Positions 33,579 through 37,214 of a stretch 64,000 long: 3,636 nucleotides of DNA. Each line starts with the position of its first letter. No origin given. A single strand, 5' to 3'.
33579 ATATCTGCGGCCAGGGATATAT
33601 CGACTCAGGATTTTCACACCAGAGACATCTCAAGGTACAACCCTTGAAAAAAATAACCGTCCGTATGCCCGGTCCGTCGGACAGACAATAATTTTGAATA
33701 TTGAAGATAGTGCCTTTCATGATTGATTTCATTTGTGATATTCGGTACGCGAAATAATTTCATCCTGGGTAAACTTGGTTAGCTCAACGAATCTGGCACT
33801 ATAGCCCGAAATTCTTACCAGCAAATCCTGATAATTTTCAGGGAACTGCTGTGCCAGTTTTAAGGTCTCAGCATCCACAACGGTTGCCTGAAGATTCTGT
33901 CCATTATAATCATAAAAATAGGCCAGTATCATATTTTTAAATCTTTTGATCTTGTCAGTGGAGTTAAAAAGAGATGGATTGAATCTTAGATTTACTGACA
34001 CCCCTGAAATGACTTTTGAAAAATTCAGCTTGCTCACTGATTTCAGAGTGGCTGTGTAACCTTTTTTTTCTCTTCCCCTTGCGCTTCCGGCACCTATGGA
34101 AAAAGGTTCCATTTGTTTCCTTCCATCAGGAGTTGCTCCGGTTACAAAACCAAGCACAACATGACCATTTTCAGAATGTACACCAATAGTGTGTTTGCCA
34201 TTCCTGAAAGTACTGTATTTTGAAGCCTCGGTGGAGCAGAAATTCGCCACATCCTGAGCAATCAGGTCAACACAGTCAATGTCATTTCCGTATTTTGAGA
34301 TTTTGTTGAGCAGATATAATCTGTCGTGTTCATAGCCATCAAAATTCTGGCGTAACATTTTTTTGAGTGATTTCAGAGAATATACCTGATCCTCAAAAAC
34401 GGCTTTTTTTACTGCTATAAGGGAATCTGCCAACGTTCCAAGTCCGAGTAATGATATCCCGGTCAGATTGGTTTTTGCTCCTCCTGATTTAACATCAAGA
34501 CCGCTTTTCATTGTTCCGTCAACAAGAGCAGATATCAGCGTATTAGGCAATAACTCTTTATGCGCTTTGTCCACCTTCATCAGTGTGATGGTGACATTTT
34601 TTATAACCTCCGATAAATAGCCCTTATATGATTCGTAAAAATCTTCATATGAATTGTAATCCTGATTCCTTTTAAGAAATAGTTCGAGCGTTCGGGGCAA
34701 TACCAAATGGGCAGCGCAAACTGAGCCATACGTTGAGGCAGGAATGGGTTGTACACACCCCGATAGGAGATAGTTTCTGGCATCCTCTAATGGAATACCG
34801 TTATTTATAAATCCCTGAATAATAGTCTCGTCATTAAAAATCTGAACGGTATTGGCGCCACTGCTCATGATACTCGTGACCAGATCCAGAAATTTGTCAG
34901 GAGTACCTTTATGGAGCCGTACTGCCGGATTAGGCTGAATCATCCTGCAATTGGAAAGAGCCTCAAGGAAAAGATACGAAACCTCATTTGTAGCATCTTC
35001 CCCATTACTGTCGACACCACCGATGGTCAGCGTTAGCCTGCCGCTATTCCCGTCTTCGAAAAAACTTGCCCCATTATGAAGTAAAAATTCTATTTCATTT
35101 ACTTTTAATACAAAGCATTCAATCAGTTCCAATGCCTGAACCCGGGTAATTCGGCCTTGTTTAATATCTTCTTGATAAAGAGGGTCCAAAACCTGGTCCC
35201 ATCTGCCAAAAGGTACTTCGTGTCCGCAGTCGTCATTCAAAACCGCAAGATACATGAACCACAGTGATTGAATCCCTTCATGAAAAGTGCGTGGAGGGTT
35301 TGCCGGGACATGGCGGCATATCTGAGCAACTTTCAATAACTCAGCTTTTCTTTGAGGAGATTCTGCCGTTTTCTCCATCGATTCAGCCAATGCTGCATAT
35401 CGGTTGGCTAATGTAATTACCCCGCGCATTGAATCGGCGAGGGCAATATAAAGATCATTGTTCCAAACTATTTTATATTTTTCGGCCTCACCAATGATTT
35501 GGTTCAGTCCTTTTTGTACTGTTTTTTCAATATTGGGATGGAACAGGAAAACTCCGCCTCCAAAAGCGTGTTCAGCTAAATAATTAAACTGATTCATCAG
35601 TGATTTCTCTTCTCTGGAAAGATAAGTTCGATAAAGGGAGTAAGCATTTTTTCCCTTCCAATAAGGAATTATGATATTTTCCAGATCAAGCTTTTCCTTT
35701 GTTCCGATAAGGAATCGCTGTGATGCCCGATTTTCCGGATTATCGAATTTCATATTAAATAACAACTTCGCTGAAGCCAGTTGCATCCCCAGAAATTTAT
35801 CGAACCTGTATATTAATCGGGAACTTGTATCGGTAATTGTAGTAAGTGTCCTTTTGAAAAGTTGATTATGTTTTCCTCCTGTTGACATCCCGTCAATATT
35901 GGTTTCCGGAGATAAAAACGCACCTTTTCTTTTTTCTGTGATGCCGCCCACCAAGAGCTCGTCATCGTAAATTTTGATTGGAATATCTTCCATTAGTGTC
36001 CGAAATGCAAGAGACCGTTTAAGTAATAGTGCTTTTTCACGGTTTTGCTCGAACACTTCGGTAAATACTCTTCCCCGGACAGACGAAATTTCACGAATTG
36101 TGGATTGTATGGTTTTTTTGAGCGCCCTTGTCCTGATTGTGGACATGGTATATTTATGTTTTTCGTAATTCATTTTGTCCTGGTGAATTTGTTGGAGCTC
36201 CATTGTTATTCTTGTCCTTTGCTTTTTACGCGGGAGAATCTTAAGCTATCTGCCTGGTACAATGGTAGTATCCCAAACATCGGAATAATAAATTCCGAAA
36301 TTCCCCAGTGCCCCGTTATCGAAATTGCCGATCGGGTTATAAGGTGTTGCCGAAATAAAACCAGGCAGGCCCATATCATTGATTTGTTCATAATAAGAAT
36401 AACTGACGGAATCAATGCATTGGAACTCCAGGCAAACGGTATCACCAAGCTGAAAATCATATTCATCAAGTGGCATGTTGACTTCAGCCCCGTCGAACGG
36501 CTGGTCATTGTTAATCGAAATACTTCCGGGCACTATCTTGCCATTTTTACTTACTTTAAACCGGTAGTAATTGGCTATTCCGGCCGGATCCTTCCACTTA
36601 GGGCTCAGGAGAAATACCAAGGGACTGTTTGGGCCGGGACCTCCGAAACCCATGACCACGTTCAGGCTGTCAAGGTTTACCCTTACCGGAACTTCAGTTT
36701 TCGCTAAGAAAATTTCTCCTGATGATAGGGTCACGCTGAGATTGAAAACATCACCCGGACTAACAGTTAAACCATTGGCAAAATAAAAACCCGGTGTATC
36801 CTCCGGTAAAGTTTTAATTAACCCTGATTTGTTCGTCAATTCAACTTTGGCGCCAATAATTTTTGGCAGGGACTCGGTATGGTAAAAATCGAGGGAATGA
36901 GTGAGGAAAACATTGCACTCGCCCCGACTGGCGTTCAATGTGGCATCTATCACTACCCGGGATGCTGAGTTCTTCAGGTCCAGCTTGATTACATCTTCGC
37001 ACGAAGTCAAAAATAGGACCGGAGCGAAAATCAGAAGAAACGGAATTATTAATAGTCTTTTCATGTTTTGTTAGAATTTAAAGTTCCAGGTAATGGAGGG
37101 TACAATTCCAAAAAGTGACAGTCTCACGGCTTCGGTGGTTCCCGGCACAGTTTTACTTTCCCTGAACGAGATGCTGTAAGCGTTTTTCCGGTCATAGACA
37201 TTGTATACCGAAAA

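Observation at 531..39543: A ~70-nt operator+promoter module, eight full copies and one operator-less copy, heads almost every operon of a 39-kb island: putative LytTR regulon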

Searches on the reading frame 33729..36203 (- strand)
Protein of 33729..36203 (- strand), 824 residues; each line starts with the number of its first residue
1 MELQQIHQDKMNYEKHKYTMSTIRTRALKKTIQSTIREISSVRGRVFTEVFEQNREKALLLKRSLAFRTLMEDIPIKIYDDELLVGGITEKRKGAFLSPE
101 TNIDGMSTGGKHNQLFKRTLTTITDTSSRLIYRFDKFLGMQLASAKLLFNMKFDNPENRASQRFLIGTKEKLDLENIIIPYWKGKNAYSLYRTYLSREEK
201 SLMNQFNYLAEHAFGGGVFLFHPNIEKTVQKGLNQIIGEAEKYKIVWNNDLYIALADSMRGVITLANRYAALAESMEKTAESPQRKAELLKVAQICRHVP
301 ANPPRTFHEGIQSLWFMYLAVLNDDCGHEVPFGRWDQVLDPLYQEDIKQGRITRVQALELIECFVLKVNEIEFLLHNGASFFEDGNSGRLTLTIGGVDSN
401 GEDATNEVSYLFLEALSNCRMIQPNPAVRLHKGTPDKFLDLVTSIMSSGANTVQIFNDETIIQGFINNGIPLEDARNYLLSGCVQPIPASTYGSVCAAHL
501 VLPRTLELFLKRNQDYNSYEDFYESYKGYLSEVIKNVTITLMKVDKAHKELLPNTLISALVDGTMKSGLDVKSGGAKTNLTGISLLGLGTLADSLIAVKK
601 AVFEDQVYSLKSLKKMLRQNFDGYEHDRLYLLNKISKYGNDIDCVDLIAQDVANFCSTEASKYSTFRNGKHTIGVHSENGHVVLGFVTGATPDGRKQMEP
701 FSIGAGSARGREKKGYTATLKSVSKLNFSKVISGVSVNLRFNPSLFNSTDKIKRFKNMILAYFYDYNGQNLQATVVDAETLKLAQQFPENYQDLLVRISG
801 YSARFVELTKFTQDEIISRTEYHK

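Call 4: search_protein_families(library=pfam, proteins=[window:33729-36203:-], max_evalue=0.001)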
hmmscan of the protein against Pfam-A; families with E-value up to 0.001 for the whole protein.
window:33729-36203:- (824 aa): 2 families
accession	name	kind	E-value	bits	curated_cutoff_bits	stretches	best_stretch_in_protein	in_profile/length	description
PF02901.20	PFL-like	-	7.4e-151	504.4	24.3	1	24-685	4-647/647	Pyruvate formate lyase-like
PF01228.26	Gly_radical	-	2.1e-23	83.3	22.2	1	703-806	3-106/106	Glycine radical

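Call 42: search_protein_families(library=ncbifam, proteins=[window:33729-36203:-], max_evalue=0.01)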
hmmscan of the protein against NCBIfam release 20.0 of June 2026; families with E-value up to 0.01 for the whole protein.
window:33729-36203:- (824 aa): 12 families
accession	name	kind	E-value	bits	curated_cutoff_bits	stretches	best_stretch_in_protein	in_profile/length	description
TIGR01774.1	PFL2-3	subfamily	1.3e-161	539.6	678.2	2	152-822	90-784/786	formate C-acetyltransferase/glycerol dehydratase family glycyl radical enzyme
NF007437.0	PRK09983.1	equivalog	5.2e-133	444.8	1109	2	153-822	90-763/765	formate C-acetyltransferase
TIGR04394.1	choline_CutC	equivalog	3.4e-130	436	1050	2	153-821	90-785/789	choline trimethylamine-lyase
NF048011.1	SfplDhtHpsGDes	equivalog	2.2e-121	406.7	1000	2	155-823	113-820/821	(2S)-3-sulfopropanediol dehydratase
NF043068.1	glycl_HYPD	equivalog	1.4e-120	403.7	1100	2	169-822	105-782/784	trans-4-hydroxy-L-proline dehydratase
NF048009.1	SfplDhtHpfGKleb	equivalog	1.2e-117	394.2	1000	3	514-823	510-823/824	(2S)-3-sulfopropanediol dehydratase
NF033718.1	indole_decarb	equivalog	7.7e-92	308.9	1100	3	257-625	262-647/868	indoleacetate decarboxylase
NF033715.1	glycyl_HPDL_Lrg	equivalog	1e-76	258.5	1150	3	224-489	242-513/901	4-hydroxyphenylacetate decarboxylase large subunit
TIGR01255.1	pyr_form_ly_1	equivalog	1.9e-48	165.5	994.2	1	302-820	231-739/744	formate C-acetyltransferase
NF038360.1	rad_fix_GrcA3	exception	1.8e-14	53.5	158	1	752-821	6-74/78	autonomous glycyl radical cofactor GrcA3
NF008341.1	PRK11127.1-1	equivalog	9.3e-12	44.8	145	1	774-822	29-77/80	autonomous glycyl radical cofactor GrcA2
TIGR04365.1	spare_glycyl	equivalog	4.3e-09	36.7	170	1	768-820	69-121/126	autonomous glycyl radical cofactor GrcA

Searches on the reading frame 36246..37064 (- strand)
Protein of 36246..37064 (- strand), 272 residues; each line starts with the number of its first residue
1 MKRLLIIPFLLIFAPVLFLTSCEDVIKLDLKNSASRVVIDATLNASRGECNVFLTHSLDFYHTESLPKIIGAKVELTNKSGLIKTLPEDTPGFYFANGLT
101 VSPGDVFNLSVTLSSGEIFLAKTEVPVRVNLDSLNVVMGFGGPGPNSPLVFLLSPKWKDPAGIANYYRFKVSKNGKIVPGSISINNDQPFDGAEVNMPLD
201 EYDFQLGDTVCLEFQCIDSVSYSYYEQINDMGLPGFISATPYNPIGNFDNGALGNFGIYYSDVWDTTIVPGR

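Call 4: search_protein_families(library=pfam, proteins=[window:36246-37064:-], max_evalue=0.001)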
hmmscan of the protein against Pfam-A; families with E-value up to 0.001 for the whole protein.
window:36246-37064:- (272 aa): 1 family
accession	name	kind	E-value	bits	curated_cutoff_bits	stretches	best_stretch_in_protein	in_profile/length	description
PF14054.11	DUF4249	-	2.4e-16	60.5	28.5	1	24-260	2-264/269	Domain of unknown function (DUF4249)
